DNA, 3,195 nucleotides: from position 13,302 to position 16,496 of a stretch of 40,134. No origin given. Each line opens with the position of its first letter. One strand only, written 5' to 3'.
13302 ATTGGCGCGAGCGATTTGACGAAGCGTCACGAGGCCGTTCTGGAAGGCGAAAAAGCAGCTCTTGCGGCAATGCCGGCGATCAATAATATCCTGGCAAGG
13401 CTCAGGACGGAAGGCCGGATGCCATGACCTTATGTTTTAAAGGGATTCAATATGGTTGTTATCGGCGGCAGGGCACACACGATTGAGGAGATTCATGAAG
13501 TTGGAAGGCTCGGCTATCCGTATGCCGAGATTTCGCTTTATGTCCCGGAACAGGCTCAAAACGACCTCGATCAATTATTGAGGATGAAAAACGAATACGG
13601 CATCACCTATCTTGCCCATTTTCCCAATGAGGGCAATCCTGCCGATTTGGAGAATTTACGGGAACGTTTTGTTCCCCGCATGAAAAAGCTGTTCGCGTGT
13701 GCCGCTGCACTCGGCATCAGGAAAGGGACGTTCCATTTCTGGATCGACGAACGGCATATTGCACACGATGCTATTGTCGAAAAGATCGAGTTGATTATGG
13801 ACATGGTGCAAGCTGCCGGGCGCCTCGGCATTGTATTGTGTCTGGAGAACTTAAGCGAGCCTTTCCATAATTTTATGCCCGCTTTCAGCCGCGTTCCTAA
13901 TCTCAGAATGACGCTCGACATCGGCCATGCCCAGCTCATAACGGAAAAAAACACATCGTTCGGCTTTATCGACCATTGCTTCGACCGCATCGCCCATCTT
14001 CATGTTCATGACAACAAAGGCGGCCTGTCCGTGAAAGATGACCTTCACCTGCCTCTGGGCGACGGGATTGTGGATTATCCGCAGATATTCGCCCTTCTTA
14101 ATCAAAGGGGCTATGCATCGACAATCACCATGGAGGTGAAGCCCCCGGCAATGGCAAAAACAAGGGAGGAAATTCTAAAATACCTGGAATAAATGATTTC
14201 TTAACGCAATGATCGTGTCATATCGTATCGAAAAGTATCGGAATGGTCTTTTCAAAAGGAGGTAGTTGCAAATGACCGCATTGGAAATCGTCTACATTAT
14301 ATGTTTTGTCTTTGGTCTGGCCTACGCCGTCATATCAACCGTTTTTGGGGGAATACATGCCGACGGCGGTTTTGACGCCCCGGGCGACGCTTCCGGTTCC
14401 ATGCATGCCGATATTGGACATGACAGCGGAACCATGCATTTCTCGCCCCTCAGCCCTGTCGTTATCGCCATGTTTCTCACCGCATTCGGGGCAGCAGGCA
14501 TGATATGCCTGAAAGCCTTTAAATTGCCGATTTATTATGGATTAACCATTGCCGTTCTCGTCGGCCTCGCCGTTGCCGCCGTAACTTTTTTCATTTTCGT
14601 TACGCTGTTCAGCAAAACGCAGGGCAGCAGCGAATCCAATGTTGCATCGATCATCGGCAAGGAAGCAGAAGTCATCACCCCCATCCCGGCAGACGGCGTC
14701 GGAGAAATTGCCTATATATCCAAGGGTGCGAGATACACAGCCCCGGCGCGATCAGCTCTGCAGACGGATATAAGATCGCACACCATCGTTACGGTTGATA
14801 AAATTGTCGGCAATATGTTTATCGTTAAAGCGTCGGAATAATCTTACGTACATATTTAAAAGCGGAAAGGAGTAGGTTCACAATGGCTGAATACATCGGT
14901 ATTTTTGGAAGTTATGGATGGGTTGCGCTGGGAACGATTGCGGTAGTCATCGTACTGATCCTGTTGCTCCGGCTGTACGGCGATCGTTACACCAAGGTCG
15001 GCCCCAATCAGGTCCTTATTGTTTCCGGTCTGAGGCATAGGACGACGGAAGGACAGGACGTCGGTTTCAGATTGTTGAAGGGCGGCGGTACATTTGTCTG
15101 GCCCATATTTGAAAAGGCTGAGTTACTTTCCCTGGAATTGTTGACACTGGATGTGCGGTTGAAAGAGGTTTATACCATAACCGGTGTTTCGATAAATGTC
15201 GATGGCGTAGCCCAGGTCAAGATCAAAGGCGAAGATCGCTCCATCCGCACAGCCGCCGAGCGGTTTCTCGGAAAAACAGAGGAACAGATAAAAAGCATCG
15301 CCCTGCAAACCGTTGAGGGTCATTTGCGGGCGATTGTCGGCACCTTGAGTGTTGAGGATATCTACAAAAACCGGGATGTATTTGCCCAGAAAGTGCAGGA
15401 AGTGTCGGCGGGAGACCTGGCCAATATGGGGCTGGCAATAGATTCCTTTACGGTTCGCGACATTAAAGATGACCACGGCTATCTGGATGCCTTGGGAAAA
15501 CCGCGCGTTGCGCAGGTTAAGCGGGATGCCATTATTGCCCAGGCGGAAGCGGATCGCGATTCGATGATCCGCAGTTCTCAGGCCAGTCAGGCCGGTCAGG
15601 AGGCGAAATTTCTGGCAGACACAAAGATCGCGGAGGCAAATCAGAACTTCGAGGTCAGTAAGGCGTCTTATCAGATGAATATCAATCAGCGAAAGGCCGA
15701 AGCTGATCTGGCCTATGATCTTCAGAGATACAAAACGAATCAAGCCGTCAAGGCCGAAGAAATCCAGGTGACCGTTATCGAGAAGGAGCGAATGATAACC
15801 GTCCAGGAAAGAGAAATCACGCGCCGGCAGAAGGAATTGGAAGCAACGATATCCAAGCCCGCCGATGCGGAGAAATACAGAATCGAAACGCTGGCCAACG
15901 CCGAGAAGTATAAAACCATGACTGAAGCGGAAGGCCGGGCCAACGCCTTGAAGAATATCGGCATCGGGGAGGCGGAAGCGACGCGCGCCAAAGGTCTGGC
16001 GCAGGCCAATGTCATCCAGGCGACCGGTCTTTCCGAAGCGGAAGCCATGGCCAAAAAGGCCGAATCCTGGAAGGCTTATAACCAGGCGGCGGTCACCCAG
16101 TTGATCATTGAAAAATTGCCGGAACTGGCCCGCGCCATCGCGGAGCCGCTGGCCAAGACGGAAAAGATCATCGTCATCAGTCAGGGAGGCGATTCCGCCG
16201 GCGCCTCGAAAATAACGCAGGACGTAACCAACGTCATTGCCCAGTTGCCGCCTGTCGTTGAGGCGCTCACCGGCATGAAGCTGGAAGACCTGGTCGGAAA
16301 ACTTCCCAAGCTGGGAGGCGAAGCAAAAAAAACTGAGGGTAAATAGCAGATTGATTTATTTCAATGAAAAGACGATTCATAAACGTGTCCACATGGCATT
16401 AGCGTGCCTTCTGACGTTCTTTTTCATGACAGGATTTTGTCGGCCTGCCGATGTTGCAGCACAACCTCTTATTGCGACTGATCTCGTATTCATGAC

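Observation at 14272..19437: NfeD-flotillin operon continuing into a transmitter-less periplasmic SBP_bac_3-Cache sensor and a REC-PAS-PAS-GGDEF regulator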

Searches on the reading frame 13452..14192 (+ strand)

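Call 3: search_protein_families(library=pfam, proteins=[window:13452-14192:+], max_evalue=0.01)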
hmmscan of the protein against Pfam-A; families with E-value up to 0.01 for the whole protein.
window:13452-14192:+ (246 aa): 1 family
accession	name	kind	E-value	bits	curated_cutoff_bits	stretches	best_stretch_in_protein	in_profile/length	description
PF01261.30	AP_endonuc_2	-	2.5e-27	96.6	31.1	1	18-239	5-241/249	Xylose isomerase-like TIM barrel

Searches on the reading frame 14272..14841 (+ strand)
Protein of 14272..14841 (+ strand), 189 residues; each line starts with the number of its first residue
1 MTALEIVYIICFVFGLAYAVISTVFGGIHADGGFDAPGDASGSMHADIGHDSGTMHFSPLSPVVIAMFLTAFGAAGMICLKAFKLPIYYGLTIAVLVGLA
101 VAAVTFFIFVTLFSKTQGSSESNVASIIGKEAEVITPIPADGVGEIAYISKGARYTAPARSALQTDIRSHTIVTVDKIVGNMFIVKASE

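Call 3: search_protein_families(library=pfam, proteins=[window:14272-14841:+], max_evalue=0.01)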
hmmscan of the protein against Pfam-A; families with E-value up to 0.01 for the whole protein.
window:14272-14841:+ (189 aa): 2 families
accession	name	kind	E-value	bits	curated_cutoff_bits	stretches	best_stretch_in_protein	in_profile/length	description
PF01957.25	NfeD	-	0.0016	19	29.1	1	125-186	2-56/57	NfeD-like C-terminal, partner-binding domain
PF00335.26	Tetraspanin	-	0.0062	16.7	32.1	1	5-112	6-103/225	Tetraspanin family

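Call 19: search_protein_families(library=ncbifam, proteins=[window:14272-14841:+], max_evalue=0.01)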
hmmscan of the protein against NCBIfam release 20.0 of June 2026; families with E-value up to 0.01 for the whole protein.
window:14272-14841:+ (189 aa): 0 families

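Call 43: search_solved_structures(query=window:14272-14841:+, max_evalue=10, show_alignments=1)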
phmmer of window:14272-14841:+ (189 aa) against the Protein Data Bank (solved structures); distinct sequences matched with E-value up to 10: 1.
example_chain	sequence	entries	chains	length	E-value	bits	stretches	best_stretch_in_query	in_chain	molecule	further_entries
2k14_A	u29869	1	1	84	0.64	13.1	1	126-175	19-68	YuaF protein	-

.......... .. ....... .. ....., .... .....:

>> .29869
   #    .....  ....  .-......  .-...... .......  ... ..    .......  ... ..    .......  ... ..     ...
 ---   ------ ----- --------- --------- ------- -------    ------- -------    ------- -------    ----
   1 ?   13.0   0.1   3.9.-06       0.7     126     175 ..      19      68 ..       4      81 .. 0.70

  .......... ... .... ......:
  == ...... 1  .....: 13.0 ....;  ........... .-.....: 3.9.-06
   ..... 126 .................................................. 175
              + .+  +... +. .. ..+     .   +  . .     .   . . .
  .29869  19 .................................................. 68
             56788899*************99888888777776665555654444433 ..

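Call 46: search_protein_families(library=pfam, alignment_id=A3, max_evalue=0.01)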
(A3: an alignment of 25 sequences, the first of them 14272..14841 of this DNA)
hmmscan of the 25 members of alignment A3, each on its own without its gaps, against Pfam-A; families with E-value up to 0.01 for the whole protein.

A. member 1, window:14272-14841:+ (189 aa): 2 families
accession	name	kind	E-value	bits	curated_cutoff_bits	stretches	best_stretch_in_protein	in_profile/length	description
PF01957.25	NfeD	-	0.0016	19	29.1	1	125-186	2-56/57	NfeD-like C-terminal, partner-binding domain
PF00335.26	Tetraspanin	-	0.0062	16.7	32.1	1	5-112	6-103/225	Tetraspanin family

B. families by the number of members that match (of 25 scanned): 4 families
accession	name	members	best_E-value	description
PF01957.25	NfeD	18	7.2e-06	NfeD-like C-terminal, partner-binding domain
PF11283.13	DUF3084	1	0.0011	Protein of unknown function (DUF3084)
PF19744.4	DUF6232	1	0.0019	Family of unknown function (DUF6232)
PF00335.26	Tetraspanin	1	0.0062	Tetraspanin family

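Call 47: search_solved_structures(query=A3, max_evalue=1)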
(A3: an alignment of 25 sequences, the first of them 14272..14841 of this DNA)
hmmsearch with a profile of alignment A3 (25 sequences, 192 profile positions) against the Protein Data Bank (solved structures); distinct sequences matched with E-value up to 1: 1.
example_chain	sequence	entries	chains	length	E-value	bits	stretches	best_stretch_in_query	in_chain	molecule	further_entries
2k14_A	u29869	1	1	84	9.7e-07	31.8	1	121-190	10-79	YuaF protein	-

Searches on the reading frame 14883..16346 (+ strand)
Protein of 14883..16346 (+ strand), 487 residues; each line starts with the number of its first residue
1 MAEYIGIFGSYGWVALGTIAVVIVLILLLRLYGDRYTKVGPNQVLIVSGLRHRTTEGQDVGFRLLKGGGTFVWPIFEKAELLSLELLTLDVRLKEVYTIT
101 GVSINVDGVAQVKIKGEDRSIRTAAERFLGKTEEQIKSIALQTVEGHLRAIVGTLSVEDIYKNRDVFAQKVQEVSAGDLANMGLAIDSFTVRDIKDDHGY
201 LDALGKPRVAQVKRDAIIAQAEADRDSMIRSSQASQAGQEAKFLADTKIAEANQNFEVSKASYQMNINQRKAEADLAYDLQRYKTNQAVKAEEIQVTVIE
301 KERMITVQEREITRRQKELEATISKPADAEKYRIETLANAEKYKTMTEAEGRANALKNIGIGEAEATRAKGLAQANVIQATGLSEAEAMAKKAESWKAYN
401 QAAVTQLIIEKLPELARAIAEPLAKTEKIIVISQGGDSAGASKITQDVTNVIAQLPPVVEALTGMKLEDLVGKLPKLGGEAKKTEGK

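Call 3: search_protein_families(library=pfam, proteins=[window:14883-16346:+], max_evalue=0.01)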
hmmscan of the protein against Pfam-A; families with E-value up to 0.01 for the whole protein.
window:14883-16346:+ (487 aa): 2 families
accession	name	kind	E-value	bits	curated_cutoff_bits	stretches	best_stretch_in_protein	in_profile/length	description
PF01145.31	Band_7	-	5.1e-28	98.7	23.6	1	38-224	2-175/176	SPFH domain / Band 7 family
PF15975.10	Flot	-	1.1e-06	29.2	27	1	363-444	3-87/124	Flotillin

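Call 19: search_protein_families(library=ncbifam, proteins=[window:14883-16346:+], max_evalue=0.01)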
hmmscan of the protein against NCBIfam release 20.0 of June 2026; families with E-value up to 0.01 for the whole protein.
window:14883-16346:+ (487 aa): 1 family
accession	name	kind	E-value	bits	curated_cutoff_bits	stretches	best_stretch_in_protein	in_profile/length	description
NF058507.1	FlotScfldFlot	equivalog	1.1e-139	466.5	700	1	19-473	4-474/477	flotillin lipid rafts scaffold protein FloT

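Call 22: find_related_loci(query=window:14883-16346:+, collection=genome_contigs, flank=8000)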
Query window:14883-16346:+ (487 aa) in genome_contigs; peptide patterns used: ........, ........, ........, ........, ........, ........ (x = any residue, [..] = any of these).
196 stretches matched a pattern; 53 encode a relative of the query (tblastn E <= 1e-3); 53 distinct loci.
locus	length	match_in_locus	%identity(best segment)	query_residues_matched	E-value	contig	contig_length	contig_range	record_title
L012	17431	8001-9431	85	3-479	0e+0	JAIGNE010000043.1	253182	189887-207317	MAG: Deltaproteobacteria bacterium isolate BIN3 25553, whole genome shotgun sequence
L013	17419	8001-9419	84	11-483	0e+0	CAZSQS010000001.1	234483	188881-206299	MAG TPA_asm: uncultured Smithella sp. isolate SRP263991_co2_36 genome assembly, contig: NODE_8_length_234483_cov_27.5518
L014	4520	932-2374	83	1-485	0e+0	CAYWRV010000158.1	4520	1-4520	MAG TPA_asm: uncultured Smithella sp. isolate binchicken_co74_231 genome assembly, contig: NODE_39879_length_4520_cov_7.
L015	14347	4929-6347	80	6-478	0e+0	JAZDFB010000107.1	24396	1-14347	MAG: Planctomycetota bacterium isolate MEGAHIT-group-0.182 k141_4875711, whole genome shotgun sequence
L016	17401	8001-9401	84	11-477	0e+0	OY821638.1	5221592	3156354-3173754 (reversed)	MAG: Smithellaceae bacterium isolate 7d888188-1d27-4603-a379-950c855845c6 genome assembly, chromosome: 1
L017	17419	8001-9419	82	5-477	0e+0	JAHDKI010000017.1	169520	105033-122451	MAG: Syntrophaceae bacterium isolate LM1-B42D k141_18547, whole genome shotgun sequence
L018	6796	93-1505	81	10-480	0e+0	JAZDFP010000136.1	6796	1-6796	MAG: Planctomycetota bacterium isolate MEGAHIT-group-0.212 k141_15206462, whole genome shotgun sequence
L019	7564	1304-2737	80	10-487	0e+0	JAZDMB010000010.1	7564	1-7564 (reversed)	MAG: Planctomycetota bacterium isolate MEGAHIT-group-0.630 k141_7592836, whole genome shotgun sequence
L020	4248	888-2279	63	26-477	0e+0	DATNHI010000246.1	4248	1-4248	MAG TPA_asm: Verrucomicrobiia bacterium isolate SMAG_U11343 k141_1226136, whole genome shotgun sequence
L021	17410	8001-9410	62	26-487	0e+0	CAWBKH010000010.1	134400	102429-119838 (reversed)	MAG: uncultured Verrucomicrobiae bacterium isolate MFD03044.bin.1.108 genome assembly, contig: contig_56924, whole genom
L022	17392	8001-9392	63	26-477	0e+0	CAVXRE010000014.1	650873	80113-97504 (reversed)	MAG: uncultured Verrucomicrobiae bacterium isolate MFD01223.bin.1.112 genome assembly, contig: contig_7520, whole genome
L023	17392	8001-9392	63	26-477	0e+0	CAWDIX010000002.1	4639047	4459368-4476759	MAG: uncultured Verrucomicrobiae bacterium isolate MFD06435.bin.2.9 genome assembly, contig: contig_20627, whole genome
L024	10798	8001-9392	63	26-477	0e+0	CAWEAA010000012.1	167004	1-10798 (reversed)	MAG: uncultured Verrucomicrobiae bacterium isolate MFD05580.bin.1.24 genome assembly, contig: contig_49159, whole genome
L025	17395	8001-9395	62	25-477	0e+0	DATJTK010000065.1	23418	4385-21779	MAG TPA_asm: Candidatus Sulfotelmatobacter sp. isolate SMAG_U15018 k141_126674, whole genome shotgun sequence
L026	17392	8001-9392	63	26-477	0e+0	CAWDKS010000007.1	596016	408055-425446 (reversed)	MAG: uncultured Verrucomicrobiae bacterium isolate MFD09286.bin.1.254 genome assembly, contig: contig_45081, whole genom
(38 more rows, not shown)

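Call 44: search_solved_structures(query=window:14883-16346:+, max_evalue=0.001)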
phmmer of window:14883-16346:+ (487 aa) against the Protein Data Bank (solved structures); distinct sequences matched with E-value up to 0.001: 6.
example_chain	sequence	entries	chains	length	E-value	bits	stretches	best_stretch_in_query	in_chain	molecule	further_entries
9l3g_A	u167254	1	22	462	1.5e-104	354.1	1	39-471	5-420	Flotillin-1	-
9bq2_B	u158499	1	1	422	2.6e-104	353.3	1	39-469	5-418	Flotillin-1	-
9l3g_a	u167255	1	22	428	4.7e-96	326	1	38-469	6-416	Flotillin-2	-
9bq2_A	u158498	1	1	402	6.2e-90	305.9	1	38-455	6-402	Flotillin-2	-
1win_A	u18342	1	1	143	3.2e-35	125.6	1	80-209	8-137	Flotillin 2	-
3bk6_A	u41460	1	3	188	6.3e-06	29.1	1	75-237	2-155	PH stomatin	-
